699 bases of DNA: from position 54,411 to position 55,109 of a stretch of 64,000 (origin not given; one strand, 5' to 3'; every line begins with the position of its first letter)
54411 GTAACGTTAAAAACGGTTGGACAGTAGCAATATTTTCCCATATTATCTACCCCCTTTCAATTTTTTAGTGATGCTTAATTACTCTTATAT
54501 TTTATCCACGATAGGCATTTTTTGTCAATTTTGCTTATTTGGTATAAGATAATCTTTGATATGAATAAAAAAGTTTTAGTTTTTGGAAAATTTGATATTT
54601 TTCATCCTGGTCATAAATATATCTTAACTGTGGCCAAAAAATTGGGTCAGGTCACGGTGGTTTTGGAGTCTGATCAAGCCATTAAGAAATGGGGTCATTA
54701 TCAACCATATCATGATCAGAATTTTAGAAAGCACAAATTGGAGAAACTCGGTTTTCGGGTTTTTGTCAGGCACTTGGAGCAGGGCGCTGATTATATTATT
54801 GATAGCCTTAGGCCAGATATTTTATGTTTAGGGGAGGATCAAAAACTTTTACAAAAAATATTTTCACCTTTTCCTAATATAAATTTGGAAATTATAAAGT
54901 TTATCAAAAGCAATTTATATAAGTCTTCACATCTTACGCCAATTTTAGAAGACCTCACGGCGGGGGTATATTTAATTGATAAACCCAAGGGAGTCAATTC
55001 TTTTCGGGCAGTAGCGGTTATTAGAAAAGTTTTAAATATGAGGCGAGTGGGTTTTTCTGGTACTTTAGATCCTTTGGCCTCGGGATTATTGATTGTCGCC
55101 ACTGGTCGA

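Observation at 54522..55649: Gene fusion: RibL/TagD-type HxGH nucleotidyltransferase domain fused to the N-terminus of TruB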

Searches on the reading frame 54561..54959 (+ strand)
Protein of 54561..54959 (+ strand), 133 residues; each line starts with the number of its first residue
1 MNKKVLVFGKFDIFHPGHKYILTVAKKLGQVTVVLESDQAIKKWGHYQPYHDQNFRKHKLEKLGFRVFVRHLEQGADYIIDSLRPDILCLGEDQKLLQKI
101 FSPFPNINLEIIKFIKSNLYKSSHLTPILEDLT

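Call 8: search_solved_structures(query=window:54561-54959:+, max_evalue=10, show_alignments=3)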
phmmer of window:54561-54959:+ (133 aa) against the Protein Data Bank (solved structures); distinct sequences matched with E-value up to 10: 10.
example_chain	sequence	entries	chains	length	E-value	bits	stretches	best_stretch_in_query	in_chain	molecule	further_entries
3glv_A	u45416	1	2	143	6.5e-08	36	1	4-105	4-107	Lipopolysaccharide core biosynthesis protein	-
1coz_A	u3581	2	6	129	5.5e-06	29.7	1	3-93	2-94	PROTEIN (GLYCEROL-3-PHOSPHATE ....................) | glycerol-3-phosphate cytidylyltransferase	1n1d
2b7l_A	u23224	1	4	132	1.3e-05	28.5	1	3-69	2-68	glycerol-3-phosphate cytidylyltransferase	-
5x3d_A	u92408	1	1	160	4.8e-05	26.7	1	9-94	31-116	Phosphoenolpyruvate phosphomutase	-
5x9q_A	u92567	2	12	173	0.0019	21.5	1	6-94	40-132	Putative cytidylyltransferase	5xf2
3elb_A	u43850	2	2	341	0.0034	20.7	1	5-93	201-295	Ethanolamine-phosphate cytidylyltransferase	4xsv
3do8_A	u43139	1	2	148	0.029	17.7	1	4-67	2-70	Phosphopantetheine adenylyltransferase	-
9k7z_A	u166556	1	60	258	0.067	16.5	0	69-123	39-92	Cage-i53-Zn1-HEHE-16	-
5clt_A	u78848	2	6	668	1.8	11.8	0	33-72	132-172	1,4-alpha-glucan-branching enzyme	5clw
4bzy_A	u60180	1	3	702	2.1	11.7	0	33-72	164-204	1,4-ALPHA-GLUCAN-BRANCHING ENZYME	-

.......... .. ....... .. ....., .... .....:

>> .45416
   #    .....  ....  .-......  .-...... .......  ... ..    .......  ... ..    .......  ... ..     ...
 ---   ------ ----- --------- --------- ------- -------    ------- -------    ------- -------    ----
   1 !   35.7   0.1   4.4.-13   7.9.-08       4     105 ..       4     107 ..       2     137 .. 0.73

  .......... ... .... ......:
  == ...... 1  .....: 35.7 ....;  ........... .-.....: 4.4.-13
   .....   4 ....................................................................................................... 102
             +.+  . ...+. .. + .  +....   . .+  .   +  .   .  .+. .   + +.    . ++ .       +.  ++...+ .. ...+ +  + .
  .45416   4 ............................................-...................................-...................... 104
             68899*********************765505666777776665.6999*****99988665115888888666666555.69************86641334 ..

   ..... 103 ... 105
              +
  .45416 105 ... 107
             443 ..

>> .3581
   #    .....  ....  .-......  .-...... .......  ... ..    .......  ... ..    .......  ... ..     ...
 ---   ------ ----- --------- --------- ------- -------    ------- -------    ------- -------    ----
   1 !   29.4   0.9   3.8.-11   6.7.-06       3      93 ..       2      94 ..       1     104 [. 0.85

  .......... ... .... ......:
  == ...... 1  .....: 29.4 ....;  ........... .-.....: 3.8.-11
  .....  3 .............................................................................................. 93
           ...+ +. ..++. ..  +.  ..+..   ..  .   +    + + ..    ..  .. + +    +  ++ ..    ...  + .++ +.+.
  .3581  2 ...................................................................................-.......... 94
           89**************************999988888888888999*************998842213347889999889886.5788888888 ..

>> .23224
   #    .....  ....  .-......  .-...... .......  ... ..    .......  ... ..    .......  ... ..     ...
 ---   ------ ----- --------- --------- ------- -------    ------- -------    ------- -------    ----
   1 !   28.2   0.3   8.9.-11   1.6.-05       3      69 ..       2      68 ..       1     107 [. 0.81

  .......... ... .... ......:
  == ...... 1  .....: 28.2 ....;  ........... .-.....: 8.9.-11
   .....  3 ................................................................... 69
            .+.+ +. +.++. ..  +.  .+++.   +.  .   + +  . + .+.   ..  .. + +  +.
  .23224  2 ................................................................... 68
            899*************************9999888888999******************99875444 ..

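Call 14: search_solved_structures(query=A2, max_evalue=1, show_alignments=4)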
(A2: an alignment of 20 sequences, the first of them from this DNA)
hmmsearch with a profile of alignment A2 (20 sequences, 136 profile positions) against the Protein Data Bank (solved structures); distinct sequences matched with E-value up to 1: 64 (the best 60 are shown).
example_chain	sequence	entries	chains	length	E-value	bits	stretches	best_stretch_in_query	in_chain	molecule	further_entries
3glv_A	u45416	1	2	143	1.9e-26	95.9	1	2-131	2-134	Lipopolysaccharide core biosynthesis protein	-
3elb_A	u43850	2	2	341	2.1e-18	69.9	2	4-103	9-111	Ethanolamine-phosphate cytidylyltransferase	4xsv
2b7l_A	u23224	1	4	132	6.7e-16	61.8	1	2-123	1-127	glycerol-3-phosphate cytidylyltransferase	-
1coz_A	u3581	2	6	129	1.1e-14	57.9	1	2-105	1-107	PROTEIN (GLYCEROL-3-PHOSPHATE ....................) | glycerol-3-phosphate cytidylyltransferase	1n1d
5x3d_A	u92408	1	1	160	1.5e-13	54.2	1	10-97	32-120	Phosphoenolpyruvate phosphomutase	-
5x9q_A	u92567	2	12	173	2.2e-11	47.1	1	5-93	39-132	Putative cytidylyltransferase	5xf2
4zcp_A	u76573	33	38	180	2.5e-05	27.5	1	3-65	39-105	Cholinephosphate cytidylyltransferase | Choline-phosphate cytidylyltransferase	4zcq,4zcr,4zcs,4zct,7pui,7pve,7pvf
9hsg_A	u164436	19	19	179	2.5e-05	27.5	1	3-65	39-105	choline-phosphate cytidylyltransferase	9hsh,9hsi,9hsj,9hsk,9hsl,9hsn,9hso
9hsm_A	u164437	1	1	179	2.5e-05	27.5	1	3-65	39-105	choline-phosphate cytidylyltransferase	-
3do8_A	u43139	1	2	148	0.00017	24.8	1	4-66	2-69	Phosphopantetheine adenylyltransferase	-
9x6f_A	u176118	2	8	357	0.00028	24.1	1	3-63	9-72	Nicotinamide-nucleotide adenylyltransferase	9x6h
8x7f_A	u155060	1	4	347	0.0003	24.1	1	6-40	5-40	Trifunctional NAD biosynthesis/regulator protein NadR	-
1lw7_A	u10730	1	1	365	0.00034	23.9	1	5-40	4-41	TRANSCRIPTIONAL REGULATOR NADR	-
3mxt_A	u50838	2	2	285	0.00041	23.6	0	13-35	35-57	Pantothenate synthetase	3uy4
3n8h_A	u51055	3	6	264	0.0011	22.2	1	13-69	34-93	Pantothenate synthetase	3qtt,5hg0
3op1_A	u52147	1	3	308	0.0029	20.9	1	4-121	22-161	Macrolide-efflux protein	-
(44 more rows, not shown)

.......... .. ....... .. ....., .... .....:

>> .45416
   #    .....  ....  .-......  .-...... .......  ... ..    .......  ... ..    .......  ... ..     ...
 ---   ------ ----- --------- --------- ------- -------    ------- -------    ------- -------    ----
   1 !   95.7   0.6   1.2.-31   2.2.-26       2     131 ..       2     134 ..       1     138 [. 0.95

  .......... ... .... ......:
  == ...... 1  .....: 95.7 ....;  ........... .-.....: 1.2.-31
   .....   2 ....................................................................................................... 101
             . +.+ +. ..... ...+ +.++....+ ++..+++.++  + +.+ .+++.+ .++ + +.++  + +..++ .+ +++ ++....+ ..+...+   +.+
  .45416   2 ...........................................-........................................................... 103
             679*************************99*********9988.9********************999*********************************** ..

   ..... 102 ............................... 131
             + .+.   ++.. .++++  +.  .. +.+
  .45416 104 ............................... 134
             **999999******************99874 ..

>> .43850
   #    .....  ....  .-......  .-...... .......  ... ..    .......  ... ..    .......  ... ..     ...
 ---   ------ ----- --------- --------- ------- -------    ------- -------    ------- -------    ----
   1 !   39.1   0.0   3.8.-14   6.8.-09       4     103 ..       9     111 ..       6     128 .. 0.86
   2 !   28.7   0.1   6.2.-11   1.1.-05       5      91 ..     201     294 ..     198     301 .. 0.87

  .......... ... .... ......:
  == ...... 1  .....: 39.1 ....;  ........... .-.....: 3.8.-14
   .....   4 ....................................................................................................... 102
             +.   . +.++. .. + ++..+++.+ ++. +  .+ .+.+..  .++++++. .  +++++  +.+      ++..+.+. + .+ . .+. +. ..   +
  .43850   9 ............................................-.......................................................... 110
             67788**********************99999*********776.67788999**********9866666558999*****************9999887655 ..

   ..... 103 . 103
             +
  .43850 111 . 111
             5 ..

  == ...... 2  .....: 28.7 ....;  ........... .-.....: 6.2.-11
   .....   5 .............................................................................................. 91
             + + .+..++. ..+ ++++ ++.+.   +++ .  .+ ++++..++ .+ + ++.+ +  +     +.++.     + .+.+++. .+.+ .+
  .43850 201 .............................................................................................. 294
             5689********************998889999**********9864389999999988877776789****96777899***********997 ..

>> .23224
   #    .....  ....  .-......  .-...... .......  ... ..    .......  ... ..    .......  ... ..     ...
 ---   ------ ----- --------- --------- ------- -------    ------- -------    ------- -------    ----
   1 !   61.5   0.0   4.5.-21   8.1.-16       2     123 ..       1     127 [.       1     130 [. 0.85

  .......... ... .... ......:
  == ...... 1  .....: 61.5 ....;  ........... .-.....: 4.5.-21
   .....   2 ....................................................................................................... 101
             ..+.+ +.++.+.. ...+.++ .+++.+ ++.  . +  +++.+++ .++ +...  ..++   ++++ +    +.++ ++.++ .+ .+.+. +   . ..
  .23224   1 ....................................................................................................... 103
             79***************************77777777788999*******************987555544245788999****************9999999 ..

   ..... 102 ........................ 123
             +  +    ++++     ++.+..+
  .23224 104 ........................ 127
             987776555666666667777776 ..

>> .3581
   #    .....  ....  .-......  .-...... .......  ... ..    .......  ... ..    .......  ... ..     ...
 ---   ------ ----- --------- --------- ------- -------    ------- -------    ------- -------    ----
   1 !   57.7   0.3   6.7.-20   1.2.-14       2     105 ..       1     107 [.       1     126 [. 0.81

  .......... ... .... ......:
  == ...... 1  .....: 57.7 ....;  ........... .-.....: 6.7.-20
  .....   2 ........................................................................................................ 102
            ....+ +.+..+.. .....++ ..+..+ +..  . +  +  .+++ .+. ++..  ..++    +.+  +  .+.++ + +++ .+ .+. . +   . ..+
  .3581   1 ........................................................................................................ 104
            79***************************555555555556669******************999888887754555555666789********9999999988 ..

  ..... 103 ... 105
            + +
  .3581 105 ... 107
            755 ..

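Call 23: find_homologous_proteins(query=A2, max_evalue=0.00001)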
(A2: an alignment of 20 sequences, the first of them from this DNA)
Query A2 (20 sequences) (133 aa, profile of the alignment): 577 proteins with E <= 0.00001 among 1543 candidates; the best 120 are listed.
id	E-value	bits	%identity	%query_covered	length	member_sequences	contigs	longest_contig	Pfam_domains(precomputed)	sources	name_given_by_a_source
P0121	5.4e-43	164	42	97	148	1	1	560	PF01467.33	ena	-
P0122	7.7e-41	157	40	92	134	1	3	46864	PF01467.33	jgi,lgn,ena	-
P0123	4.2e-40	155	37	92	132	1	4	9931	PF01467.33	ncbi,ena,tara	tara:strand:- start:382 stop:780 length:399 start_codon:yes stop_codon:yes gene_type:complete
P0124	5.4e-40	154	35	91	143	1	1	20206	PF01467.33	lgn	-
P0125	2.5e-39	152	42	47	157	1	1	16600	PF01467.33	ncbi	-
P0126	2.6e-39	152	37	92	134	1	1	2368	PF01467.33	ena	-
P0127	9.7e-39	150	33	95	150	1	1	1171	PF01467.33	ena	-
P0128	1.1e-38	150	33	91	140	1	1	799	PF01467.33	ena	-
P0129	3.7e-38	149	39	71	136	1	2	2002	PF01467.33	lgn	-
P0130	4.2e-38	148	38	69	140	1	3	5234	PF01467.33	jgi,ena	-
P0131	4.4e-38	148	35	74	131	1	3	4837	PF01467.33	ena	-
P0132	5.9e-38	148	36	92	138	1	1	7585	PF01467.33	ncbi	-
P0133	6.6e-38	148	37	72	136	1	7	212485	PF01467.33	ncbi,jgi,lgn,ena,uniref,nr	ncbi:MAG TPA: FAD synthase [Candidatus Magasanikbacteria bacterium]|uniref:FAD synthase n=2 Tax=Cand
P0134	7.8e-38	147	40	47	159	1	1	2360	PF01467.33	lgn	-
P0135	3.2e-37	145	39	73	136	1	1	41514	PF01467.33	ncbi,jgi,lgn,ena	ncbi:MAG: adenylyltransferase/cytidyltransferase family protein [Patescibacteria group bacterium]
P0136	4.5e-37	145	36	94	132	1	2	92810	PF01467.33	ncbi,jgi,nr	ncbi:FAD synthase [Candidatus Parcubacteria bacterium]|nr:MAG: FAD synthase [Candidatus Parcubacteri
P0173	6.8e-35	138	34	70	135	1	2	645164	PF01467.33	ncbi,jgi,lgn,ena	ncbi:MAG: adenylyltransferase/cytidyltransferase family protein [Patescibacteria group bacterium]|jg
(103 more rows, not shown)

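Call 25: find_encoding_contigs(protein=P0133, flank=6000, max_places=3)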
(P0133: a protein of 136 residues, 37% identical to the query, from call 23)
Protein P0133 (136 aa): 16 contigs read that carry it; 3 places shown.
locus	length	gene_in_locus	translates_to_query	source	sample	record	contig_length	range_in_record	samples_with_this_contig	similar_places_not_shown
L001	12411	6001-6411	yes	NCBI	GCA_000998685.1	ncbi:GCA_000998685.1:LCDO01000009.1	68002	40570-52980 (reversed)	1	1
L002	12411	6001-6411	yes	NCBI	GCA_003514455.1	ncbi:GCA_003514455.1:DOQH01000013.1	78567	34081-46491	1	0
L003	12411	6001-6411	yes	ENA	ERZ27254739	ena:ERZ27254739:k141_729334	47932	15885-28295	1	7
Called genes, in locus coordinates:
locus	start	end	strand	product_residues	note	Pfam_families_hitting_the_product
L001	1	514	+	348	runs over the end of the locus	PF00022:Actin (faint), PF06723:MreB_Mbl, PF00012:HSP70, PF14450:FtsA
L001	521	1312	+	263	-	PF04085:MreC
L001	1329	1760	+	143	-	-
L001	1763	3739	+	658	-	PF03717:PBP_dimer, PF00905:Transpeptidase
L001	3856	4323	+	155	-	PF03449:GreA_GreB_N, PF01272:GreA_GreB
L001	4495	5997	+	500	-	PF01336:tRNA_anti-codon, PF00152:tRNA-synt_2, PF01409:tRNA-synt_2d (faint)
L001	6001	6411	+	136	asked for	PF01467:CTP_transf_like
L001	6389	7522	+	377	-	PF02403:Seryl_tRNA_N, PF00587:tRNA-synt_2b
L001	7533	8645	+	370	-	PF01168:Ala_racemase_N, PF00842:Ala_racemase_C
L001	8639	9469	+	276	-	PF08478:POTRA_1 (weak)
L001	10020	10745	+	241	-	-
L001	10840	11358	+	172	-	-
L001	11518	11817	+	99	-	-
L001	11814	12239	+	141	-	-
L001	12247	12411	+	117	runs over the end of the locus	-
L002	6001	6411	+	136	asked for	PF01467:CTP_transf_like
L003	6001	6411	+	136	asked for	PF01467:CTP_transf_like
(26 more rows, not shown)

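Call 27: find_encoding_contigs(protein=P0136, flank=5000, max_places=2)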
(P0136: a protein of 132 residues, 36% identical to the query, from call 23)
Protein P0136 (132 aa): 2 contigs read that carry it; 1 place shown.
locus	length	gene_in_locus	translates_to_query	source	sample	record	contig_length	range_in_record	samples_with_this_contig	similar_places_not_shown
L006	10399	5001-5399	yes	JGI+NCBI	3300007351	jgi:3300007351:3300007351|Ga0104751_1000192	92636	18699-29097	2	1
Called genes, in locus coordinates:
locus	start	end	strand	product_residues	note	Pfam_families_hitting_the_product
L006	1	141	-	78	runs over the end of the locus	-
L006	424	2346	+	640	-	PF03717:PBP_dimer, PF00905:Transpeptidase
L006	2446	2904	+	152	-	PF03449:GreA_GreB_N, PF01272:GreA_GreB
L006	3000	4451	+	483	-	PF01336:tRNA_anti-codon, PF00152:tRNA-synt_2, PF01409:tRNA-synt_2d (faint)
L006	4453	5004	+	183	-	PF01966:HD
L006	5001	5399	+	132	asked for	PF01467:CTP_transf_like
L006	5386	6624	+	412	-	PF02403:Seryl_tRNA_N, PF00587:tRNA-synt_2b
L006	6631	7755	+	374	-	PF01820:Dala_Dala_lig_N, PF02786:CPSase_L_D2, PF02222:ATP-grasp, PF07478:Dala_Dala_lig_C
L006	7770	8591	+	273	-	-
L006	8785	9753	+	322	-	PF02899:Phage_int_SAM_1 (weak), PF13495:Phage_int_SAM_4 (weak), PF00589:Phage_integrase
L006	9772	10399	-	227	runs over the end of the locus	PF07853:DUF1648, PF13630:SdpI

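Call 28: find_encoding_contigs(protein=P0173, flank=5000, max_places=2)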
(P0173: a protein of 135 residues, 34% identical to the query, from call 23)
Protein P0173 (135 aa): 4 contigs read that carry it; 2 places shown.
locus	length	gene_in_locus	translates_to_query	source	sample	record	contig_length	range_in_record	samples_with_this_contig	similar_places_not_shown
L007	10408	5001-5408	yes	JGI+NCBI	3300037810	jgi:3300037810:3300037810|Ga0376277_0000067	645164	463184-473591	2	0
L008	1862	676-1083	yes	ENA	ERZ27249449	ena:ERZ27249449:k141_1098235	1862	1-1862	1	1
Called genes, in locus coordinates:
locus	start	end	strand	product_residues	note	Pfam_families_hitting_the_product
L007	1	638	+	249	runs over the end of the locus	-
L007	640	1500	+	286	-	-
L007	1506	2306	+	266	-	-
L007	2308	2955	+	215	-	-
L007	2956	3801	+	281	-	-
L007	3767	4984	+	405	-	-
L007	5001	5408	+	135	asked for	PF01467:CTP_transf_like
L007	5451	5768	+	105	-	PF03091:CutA1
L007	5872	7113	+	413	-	PF04519:Bactofilin, PF26514:DUF8173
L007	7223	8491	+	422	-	PF02403:Seryl_tRNA_N, PF00587:tRNA-synt_2b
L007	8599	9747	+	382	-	PF01168:Ala_racemase_N, PF00842:Ala_racemase_C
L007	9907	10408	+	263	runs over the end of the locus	PF01177:Asp_Glu_race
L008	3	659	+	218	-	?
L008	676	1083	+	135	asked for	PF01467:CTP_transf_like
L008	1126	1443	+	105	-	PF03091:CutA1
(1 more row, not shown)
